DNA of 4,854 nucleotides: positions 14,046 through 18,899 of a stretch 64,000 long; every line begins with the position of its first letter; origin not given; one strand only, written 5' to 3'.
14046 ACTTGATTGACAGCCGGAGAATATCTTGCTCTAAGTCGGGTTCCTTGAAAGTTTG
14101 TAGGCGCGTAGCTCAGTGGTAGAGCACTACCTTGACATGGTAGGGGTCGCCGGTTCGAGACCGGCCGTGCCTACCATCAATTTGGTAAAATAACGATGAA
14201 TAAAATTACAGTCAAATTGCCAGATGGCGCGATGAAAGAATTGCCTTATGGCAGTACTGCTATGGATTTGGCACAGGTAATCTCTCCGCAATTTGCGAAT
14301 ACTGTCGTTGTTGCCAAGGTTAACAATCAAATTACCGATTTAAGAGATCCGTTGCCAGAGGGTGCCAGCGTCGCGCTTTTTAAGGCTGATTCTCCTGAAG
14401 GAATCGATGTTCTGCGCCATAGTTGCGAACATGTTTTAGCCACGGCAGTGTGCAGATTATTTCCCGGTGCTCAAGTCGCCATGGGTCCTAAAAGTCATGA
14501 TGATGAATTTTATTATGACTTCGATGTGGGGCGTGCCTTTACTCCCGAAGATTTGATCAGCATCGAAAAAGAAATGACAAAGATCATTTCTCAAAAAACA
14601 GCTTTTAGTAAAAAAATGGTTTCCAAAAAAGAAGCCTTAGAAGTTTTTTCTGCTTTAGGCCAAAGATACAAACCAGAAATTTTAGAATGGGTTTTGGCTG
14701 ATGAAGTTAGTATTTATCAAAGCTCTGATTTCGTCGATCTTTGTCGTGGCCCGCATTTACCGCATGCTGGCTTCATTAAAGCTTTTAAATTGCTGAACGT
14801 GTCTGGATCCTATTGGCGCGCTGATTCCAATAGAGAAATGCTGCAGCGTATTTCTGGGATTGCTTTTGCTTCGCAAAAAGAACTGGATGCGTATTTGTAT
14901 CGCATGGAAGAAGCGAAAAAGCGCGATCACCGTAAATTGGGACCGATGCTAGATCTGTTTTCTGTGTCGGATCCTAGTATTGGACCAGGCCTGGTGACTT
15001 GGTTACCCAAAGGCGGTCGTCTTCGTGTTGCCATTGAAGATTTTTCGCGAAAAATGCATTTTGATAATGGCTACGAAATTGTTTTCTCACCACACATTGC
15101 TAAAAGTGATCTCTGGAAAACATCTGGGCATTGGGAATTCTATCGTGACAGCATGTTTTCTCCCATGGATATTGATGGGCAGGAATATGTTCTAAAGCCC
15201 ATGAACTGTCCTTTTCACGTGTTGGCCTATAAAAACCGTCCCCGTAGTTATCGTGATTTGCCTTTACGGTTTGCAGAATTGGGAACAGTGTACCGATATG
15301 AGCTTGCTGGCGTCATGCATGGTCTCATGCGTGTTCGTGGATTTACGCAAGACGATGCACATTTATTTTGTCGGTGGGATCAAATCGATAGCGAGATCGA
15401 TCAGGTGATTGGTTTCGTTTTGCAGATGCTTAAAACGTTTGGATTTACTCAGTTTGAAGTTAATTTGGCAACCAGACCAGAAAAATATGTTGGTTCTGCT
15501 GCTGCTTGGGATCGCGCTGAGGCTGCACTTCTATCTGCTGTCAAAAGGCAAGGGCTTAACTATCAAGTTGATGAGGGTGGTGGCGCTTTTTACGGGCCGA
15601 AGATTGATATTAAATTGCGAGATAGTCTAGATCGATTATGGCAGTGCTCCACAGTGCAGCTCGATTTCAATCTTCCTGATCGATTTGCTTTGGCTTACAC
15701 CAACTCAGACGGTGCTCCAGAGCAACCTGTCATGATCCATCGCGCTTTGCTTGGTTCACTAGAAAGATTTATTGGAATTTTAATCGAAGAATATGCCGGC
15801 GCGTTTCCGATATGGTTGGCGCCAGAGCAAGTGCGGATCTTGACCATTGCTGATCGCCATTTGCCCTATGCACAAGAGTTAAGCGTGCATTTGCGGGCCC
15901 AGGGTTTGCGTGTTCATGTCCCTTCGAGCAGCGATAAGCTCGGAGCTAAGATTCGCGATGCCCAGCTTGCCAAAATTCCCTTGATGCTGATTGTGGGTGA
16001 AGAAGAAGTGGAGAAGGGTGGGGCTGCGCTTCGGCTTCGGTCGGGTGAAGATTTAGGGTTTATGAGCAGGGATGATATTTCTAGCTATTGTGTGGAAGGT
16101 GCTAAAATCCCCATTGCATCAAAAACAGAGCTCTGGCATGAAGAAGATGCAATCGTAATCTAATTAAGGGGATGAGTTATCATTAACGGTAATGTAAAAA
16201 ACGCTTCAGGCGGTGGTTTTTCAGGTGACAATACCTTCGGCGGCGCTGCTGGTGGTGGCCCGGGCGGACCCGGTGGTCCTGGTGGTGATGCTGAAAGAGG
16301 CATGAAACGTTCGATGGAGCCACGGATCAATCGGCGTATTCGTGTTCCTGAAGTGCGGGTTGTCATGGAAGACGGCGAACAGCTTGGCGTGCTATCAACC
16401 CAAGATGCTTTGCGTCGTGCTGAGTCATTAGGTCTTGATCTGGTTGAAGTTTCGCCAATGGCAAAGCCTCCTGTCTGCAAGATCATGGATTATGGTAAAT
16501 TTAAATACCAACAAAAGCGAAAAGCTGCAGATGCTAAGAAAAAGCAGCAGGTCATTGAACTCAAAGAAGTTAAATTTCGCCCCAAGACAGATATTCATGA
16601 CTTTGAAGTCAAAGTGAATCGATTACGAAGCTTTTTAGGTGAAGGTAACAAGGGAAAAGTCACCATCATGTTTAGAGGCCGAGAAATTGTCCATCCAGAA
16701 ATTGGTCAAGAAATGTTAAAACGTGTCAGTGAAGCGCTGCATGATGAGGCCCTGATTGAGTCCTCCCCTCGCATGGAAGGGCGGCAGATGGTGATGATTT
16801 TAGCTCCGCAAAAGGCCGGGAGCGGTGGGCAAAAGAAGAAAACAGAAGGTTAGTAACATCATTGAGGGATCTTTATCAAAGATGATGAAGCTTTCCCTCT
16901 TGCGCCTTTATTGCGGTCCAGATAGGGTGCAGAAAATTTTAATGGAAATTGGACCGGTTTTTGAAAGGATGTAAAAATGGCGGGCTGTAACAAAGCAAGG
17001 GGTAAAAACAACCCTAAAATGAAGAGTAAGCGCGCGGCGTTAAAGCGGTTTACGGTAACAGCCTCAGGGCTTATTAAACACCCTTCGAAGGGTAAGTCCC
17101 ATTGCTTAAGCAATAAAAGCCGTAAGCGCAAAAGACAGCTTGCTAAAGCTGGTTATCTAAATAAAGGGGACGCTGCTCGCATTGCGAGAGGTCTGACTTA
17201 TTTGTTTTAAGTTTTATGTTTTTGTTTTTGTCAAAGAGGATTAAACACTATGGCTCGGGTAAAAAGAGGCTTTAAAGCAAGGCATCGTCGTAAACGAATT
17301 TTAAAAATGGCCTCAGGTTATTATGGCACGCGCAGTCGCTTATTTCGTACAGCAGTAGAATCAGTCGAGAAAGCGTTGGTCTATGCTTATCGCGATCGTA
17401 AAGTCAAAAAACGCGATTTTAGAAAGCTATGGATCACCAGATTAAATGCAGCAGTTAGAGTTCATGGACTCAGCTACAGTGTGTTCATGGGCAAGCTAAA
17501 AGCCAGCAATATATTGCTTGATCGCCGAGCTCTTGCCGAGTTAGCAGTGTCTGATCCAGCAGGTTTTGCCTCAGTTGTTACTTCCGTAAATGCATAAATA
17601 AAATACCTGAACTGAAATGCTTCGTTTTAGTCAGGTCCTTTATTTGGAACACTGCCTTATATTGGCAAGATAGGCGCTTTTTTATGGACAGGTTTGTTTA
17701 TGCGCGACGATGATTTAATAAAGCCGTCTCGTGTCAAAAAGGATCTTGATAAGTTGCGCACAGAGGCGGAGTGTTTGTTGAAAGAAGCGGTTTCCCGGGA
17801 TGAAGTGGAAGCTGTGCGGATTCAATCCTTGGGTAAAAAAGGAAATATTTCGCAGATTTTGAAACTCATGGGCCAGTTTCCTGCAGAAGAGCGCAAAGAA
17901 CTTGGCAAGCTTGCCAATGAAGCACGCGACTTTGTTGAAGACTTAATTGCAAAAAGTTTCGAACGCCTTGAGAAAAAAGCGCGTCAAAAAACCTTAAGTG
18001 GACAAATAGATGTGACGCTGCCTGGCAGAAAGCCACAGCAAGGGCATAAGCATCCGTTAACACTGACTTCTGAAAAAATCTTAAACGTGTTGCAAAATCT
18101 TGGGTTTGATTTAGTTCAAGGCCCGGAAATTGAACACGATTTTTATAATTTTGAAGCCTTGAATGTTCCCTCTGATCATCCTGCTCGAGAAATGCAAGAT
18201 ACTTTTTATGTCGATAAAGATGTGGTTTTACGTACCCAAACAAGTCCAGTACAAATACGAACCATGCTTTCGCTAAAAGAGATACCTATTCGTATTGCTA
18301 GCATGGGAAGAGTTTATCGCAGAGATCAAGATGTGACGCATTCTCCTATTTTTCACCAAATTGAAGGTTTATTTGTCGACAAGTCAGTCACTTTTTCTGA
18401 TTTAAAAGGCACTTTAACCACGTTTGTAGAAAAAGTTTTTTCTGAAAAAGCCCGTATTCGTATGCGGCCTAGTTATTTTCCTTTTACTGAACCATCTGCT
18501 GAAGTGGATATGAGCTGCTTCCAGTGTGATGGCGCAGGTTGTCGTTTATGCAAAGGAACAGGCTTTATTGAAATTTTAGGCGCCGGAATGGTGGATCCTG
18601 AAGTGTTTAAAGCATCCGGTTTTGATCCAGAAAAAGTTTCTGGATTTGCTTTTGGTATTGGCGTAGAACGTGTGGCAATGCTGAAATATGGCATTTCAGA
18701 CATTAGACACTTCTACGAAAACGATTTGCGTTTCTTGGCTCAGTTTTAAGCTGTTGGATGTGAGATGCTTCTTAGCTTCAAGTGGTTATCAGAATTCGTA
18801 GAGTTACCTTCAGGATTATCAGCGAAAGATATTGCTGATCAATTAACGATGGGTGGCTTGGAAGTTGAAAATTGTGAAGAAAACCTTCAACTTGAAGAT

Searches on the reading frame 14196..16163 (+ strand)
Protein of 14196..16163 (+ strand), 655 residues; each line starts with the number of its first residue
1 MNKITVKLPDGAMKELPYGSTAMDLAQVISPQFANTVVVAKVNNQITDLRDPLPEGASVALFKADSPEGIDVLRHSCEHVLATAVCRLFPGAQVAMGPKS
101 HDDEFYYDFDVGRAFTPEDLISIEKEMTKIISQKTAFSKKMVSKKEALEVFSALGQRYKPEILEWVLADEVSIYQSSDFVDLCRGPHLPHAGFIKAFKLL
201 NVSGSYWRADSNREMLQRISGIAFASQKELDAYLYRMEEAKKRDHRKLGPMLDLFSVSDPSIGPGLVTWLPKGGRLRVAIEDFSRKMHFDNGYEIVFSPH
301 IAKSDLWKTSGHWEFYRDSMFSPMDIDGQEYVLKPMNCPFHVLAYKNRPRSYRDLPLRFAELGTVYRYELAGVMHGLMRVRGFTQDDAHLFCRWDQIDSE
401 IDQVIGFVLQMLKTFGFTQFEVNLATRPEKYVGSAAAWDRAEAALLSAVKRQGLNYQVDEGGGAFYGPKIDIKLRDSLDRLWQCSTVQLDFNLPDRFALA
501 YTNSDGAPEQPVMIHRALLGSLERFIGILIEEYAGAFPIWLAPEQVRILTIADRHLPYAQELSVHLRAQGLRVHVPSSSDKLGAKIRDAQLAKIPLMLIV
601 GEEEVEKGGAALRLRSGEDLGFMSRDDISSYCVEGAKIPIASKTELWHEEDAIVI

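Call 7: search_protein_families(library=ncbifam, proteins=[window:14196-16163:+], max_evalue=0.00001)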
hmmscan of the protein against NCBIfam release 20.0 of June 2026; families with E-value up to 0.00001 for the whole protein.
window:14196-16163:+ (655 aa): 12 families
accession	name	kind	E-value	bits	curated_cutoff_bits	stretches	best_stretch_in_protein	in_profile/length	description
TIGR00418.1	thrS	equivalog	2.6e-208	693.5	383.65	1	74-628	1-557/565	threonine--tRNA ligase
NF003068.0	PRK03991.1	equivalog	3.3e-50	171.1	484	1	236-630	184-586/613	threonine--tRNA ligase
NF006625.0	PRK09194.1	equivalog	2.2e-23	83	558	1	262-391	35-163/559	proline--tRNA ligase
TIGR00409.1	proS_fam_II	equivalog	3.2e-19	69.2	306.7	1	263-392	36-164/568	proline--tRNA ligase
NF008979.1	PRK12325.1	exception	6.6e-19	68.1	550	1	264-392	37-164/437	proline--tRNA ligase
TIGR00408.1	proS_fam_I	equivalog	5.1e-16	58.6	437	1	463-619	202-364/475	proline--tRNA ligase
TIGR00442.1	hisS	equivalog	6.1e-16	58.4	286.75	2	265-428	5-163/406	histidine--tRNA ligase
NF011500.0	PRK14938.1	equivalog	5.5e-15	55.2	362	1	532-629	263-360/387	Ser-tRNA(Thr) hydrolase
TIGR00389.1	glyS_dimeric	equivalog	1.2e-08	34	243.3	0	353-410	180-237/565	glycine--tRNA ligase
NF003211.1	PRK04173.1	equivalog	6.4e-08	31.9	312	0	344-428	176-260/454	glycine--tRNA ligase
TIGR00344.1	alaS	equivalog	9.8e-07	27.4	457.05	1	73-204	555-680/847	alanine--tRNA ligase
TIGR00414.1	serS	equivalog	5.2e-06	25.7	301.65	1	236-425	133-324/418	serine--tRNA ligase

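Call 97: find_homologous_proteins(query=window:14196-16163:+, max_evalue=1e-150)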
Query window:14196-16163:+ (655 aa): 7969 proteins with E <= 1e-150 among 8000 candidates; the best 120 are listed.
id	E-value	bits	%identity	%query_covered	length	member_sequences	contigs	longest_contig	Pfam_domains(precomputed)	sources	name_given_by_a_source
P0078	0.0e+0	1423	94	100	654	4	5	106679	PF03129.26,PF02824.28,PF00587.31,PF07973.20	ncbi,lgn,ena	-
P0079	0.0e+0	1176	78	98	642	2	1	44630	PF03129.26,PF02824.28,PF00587.31,PF07973.20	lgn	-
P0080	0.0e+0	1146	76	58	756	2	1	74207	PF03129.26,PF02824.28,PF00587.31,PF07973.20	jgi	-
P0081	0.0e+0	1092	71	98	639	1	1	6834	PF03129.26,PF02824.28,PF00587.31,PF07973.20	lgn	-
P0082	0.0e+0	1085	-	-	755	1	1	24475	PF03129.26,PF02824.28,PF00587.31,PF07973.20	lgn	-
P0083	0.0e+0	1085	-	-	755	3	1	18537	PF03129.26,PF02824.28,PF00587.31,PF07973.20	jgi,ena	-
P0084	0.0e+0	1084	-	-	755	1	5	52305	PF03129.26,PF02824.28,PF00587.31,PF07973.20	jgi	jgi:threonyl-tRNA synthetase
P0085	0.0e+0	1070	-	-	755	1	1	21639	PF03129.26,PF02824.28,PF00587.31,PF07973.20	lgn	-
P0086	0.0e+0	1058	-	-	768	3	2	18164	PF03129.26,PF02824.28,PF00587.31,PF07973.20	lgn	-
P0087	0.0e+0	1026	-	-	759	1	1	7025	PF03129.26,PF02824.28,PF00587.31,PF07973.20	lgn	-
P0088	0.0e+0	1015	-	-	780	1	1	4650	PF03129.26,PF02824.28,PF00587.31,PF07973.20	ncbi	ncbi:MAG: threonine--tRNA ligase [Myxococcota bacterium]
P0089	0.0e+0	1014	-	-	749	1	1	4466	PF03129.26,PF02824.28,PF00587.31,PF07973.20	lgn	-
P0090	0.0e+0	1013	-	-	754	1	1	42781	PF03129.26,PF02824.28,PF00587.31,PF07973.20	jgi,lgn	-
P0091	0.0e+0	1012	-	-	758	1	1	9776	PF03129.26,PF02824.28,PF00587.31,PF07973.20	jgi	jgi:threonyl-tRNA synthetase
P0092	0.0e+0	1010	-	-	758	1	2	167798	PF03129.26,PF02824.28,PF00587.31,PF07973.20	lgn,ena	-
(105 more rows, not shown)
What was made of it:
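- Tried and rejected: I inferred the taxon from the named ThrRS hits instead (call 97).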

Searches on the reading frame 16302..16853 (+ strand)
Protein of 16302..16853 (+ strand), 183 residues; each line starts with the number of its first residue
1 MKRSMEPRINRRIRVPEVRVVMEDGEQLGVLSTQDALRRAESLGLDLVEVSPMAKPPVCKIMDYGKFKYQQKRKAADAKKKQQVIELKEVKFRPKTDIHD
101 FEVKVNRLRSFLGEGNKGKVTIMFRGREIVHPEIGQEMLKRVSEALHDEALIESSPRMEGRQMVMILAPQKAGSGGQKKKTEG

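Call 7: search_protein_families(library=ncbifam, proteins=[window:16302-16853:+], max_evalue=0.00001)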
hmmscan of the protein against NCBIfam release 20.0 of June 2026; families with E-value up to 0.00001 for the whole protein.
window:16302-16853:+ (183 aa): 1 family
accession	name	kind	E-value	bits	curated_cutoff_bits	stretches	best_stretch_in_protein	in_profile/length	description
TIGR00168.2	infC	equivalog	6.7e-72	240.8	60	1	5-171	3-169/170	translation initiation factor IF-3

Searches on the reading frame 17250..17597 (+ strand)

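Call 7: search_protein_families(library=ncbifam, proteins=[window:17250-17597:+], max_evalue=0.00001)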
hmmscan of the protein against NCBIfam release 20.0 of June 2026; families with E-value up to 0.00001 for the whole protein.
window:17250-17597:+ (115 aa): 3 families
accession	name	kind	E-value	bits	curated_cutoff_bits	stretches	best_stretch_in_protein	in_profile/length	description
TIGR01032.1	rplT_bact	equivalog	1.8e-46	157.1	65.65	1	1-113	1-113/114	50S ribosomal protein L20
NF011109.0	PRK14537.1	equivalog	5.7e-36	124.3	187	1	9-110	8-110/232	50S ribosomal protein L20/unknown domain fusion protein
NF051450.1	50S_L20_sunset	exception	1.7e-34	119.9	375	1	1-111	1-111/219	50S ribosomal protein L20, sunset domain variant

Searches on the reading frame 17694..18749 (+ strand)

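Call 7: search_protein_families(library=ncbifam, proteins=[window:17694-18749:+], max_evalue=0.00001)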
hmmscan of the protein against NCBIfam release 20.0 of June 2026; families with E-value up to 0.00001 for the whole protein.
window:17694-18749:+ (351 aa): 5 families
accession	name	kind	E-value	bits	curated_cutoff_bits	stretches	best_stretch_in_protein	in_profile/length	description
TIGR00468.1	pheS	equivalog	8.8e-100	334.1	237.45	1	53-351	3-322/324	phenylalanine--tRNA ligase subunit alpha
NF003210.0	PRK04172.1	equivalog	3.8e-65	220.6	350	2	176-350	331-490/496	phenylalanine--tRNA ligase subunit alpha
NF051887.1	PheS_related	equivalog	2.7e-41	141.8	300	1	113-351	6-239/349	PheS-related mystery ligase SrmL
TIGR00469.1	pheS_mito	equivalog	4.3e-33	114.6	258.35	2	253-351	257-343/451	phenylalanine--tRNA ligase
TIGR00470.1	sepS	equivalog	1e-11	44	380.65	1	188-340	197-340/533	O-phosphoserine--tRNA ligase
